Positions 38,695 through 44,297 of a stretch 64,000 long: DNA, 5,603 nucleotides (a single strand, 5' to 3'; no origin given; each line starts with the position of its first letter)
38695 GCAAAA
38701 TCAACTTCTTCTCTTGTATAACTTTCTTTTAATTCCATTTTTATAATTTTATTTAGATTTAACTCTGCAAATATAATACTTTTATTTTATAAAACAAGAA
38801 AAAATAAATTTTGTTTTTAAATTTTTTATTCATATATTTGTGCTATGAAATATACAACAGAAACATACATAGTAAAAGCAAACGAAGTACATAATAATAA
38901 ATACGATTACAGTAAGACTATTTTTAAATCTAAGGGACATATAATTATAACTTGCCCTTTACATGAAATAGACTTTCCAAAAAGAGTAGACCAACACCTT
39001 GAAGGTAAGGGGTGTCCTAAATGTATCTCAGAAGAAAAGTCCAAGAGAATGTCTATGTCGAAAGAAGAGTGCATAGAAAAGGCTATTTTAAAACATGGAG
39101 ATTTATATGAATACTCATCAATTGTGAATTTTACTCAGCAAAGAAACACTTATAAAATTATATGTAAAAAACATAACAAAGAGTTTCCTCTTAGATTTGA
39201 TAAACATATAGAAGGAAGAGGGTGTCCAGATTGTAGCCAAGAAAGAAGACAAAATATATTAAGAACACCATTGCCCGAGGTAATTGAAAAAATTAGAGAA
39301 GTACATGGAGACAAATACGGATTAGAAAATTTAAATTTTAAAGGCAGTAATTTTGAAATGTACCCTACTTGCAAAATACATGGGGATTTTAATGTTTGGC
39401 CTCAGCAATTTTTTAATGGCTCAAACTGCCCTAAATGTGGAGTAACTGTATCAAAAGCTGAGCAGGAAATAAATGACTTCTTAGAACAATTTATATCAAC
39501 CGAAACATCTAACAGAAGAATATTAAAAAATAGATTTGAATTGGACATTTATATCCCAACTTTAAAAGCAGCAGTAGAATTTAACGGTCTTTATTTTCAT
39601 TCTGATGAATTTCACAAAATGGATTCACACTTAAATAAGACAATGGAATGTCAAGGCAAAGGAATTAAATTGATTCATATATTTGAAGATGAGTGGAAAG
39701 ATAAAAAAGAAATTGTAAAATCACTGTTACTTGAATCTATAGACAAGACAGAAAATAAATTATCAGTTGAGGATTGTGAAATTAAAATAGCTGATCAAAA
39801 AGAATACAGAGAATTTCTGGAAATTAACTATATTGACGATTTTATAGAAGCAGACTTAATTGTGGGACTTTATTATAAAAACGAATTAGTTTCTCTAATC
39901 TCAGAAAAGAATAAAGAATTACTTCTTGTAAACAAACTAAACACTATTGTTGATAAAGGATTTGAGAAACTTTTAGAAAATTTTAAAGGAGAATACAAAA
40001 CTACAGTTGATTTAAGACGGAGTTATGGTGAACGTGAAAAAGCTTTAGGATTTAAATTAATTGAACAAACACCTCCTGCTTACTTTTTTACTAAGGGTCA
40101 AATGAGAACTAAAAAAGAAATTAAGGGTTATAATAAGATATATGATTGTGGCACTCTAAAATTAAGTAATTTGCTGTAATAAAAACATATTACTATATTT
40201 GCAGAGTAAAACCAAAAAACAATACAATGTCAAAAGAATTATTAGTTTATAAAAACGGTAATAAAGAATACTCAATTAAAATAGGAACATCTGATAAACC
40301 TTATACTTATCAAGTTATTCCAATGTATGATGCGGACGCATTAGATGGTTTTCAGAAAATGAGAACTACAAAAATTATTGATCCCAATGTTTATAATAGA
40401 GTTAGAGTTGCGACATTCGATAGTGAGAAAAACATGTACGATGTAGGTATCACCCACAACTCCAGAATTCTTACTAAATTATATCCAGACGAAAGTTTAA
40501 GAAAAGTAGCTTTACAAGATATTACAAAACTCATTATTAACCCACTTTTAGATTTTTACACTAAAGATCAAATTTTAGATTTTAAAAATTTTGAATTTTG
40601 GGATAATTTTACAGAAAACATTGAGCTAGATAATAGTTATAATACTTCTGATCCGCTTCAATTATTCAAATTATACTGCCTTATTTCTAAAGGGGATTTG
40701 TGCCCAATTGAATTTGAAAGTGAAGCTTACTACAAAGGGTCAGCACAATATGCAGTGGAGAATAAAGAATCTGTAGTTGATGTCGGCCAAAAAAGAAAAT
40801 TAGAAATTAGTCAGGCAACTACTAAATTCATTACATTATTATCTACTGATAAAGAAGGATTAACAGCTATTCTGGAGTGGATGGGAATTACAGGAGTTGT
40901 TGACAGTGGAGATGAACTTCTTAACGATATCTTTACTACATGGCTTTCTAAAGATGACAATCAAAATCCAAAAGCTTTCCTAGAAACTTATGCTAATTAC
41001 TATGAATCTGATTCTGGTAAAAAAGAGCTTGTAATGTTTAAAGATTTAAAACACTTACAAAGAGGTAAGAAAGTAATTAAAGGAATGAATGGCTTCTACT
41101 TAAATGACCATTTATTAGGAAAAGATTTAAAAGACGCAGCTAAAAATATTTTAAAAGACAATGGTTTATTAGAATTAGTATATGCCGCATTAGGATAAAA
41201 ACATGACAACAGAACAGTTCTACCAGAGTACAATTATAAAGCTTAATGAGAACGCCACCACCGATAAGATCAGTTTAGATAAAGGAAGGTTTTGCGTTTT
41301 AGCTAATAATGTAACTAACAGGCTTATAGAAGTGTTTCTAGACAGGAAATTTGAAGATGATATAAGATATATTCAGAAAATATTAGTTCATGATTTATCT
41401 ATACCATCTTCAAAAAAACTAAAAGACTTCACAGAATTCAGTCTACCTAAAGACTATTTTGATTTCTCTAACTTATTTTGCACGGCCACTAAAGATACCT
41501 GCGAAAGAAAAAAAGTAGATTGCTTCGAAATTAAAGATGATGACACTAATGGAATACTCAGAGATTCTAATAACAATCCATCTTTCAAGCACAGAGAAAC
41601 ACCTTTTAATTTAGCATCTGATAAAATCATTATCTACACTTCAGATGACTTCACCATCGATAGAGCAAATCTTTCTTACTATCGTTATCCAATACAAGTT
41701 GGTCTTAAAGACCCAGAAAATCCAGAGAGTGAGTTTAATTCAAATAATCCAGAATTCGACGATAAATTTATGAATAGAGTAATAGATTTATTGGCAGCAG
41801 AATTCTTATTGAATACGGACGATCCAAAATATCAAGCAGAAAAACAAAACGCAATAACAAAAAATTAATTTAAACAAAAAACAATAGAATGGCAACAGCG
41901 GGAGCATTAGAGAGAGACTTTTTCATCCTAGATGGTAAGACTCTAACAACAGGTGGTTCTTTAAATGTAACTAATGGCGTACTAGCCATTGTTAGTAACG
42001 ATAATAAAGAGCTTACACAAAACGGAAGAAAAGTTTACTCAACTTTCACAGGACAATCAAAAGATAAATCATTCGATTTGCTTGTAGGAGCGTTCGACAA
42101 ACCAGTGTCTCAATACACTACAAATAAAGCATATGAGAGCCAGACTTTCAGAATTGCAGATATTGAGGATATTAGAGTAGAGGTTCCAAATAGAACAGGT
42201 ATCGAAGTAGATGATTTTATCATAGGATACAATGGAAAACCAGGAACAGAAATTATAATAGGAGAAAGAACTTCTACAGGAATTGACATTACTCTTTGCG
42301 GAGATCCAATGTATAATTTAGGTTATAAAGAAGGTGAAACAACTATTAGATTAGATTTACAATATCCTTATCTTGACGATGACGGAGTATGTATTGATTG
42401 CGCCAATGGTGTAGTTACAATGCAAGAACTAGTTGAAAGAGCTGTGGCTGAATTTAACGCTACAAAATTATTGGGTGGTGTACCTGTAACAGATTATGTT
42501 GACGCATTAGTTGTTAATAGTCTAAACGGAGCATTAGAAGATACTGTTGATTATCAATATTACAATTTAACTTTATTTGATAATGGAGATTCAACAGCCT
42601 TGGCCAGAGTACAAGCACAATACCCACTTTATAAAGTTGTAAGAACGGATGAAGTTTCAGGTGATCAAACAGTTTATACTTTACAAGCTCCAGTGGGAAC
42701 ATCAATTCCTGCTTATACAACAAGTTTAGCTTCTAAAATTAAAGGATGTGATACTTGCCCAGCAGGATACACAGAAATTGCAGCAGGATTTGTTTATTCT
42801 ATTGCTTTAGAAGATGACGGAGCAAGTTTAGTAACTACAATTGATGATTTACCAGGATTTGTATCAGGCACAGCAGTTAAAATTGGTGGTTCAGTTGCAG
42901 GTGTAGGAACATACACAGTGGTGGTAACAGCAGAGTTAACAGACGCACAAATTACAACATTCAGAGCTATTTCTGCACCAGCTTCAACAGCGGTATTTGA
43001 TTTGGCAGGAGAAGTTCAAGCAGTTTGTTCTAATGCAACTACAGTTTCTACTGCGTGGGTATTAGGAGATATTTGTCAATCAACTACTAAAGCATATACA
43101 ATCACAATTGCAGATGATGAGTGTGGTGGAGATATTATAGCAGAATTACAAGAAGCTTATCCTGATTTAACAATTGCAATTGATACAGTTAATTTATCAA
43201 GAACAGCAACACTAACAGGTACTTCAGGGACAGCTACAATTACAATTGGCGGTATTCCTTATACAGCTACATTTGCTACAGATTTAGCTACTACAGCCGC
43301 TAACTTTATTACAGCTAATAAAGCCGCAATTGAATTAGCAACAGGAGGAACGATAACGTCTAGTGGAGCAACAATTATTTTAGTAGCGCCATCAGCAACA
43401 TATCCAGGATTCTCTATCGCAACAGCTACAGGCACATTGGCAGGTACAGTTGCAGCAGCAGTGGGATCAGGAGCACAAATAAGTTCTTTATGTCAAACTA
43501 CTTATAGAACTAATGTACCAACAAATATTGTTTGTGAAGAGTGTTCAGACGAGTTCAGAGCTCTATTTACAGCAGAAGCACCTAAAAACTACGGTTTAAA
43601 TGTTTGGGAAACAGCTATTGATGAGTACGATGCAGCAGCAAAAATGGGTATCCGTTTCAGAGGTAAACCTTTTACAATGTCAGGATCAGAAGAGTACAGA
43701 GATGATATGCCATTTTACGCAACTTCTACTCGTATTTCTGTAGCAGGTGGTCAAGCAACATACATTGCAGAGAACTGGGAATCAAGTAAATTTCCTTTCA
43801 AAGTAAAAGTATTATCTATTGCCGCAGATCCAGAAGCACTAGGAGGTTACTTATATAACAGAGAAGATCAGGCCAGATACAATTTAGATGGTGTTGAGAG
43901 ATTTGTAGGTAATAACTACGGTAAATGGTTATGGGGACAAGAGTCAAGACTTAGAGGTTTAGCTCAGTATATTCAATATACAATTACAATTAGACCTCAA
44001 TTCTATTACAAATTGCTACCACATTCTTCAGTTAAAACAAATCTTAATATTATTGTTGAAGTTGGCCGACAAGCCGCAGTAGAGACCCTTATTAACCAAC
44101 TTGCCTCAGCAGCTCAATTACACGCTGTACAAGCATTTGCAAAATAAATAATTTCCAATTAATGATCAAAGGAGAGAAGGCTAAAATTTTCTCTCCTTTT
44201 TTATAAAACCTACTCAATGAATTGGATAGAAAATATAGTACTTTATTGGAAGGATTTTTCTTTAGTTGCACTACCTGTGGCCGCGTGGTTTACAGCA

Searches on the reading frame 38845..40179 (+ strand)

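Call 11: search_protein_families(library=phrogs, proteins=[window:38845-40179:+], max_evalue=0.001)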
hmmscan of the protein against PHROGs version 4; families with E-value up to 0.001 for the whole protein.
window:38845-40179:+ (444 aa): 6 families
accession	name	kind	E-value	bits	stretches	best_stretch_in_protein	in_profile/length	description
phrog_559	-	DNA, RNA and nucleotide metabolism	2.1e-67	229.3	1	2-424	122-556/607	HNH endonuclease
phrog_3339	-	DNA, RNA and nucleotide metabolism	6.3e-51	175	1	70-424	155-491/536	homing endonuclease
phrog_681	-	DNA, RNA and nucleotide metabolism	6e-25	88.8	1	3-217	168-376/576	endonuclease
phrog_4605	-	unknown function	4.8e-24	85.9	2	8-63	52-108/151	-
phrog_29804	-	unknown function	1.8e-19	71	1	189-419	236-474/534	-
phrog_9902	-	unknown function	1.6e-09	38.6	1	166-255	42-130/210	-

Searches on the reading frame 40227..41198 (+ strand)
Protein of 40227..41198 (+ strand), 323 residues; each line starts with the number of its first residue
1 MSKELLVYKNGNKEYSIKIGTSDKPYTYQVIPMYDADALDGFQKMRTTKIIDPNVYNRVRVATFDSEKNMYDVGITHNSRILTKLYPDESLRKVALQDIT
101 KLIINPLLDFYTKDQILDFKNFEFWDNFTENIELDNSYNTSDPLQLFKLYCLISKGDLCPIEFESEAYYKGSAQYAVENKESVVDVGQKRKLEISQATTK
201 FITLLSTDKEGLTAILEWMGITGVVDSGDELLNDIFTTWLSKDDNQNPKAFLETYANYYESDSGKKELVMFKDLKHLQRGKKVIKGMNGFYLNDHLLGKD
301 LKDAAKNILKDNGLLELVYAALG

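Call 11: search_protein_families(library=phrogs, proteins=[window:40227-41198:+], max_evalue=0.001)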
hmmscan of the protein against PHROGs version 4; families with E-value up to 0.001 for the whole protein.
window:40227-41198:+ (323 aa): 1 family
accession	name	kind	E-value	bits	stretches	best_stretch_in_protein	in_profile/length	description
phrog_30348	-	unknown function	8.9e-25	88.5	1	28-314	21-316/326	-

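Call 51: search_protein_families(library=pfam, proteins=[window:40227-41198:+], max_evalue=0.001)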
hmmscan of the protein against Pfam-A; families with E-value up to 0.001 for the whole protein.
window:40227-41198:+ (323 aa): 0 families

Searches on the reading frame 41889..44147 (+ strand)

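Call 11: search_protein_families(library=phrogs, proteins=[window:41889-44147:+], max_evalue=0.001)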
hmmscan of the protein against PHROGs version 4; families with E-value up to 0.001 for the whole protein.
window:41889-44147:+ (752 aa): 1 family
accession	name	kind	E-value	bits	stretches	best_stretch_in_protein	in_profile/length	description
phrog_32037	-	unknown function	2.6e-118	397.2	2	6-435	5-426/650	-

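Call 32: search_protein_families(library=pfam, proteins=[window:41889-44147:+], max_evalue=0.01)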
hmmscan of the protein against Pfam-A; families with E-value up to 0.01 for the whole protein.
window:41889-44147:+ (752 aa): 0 families
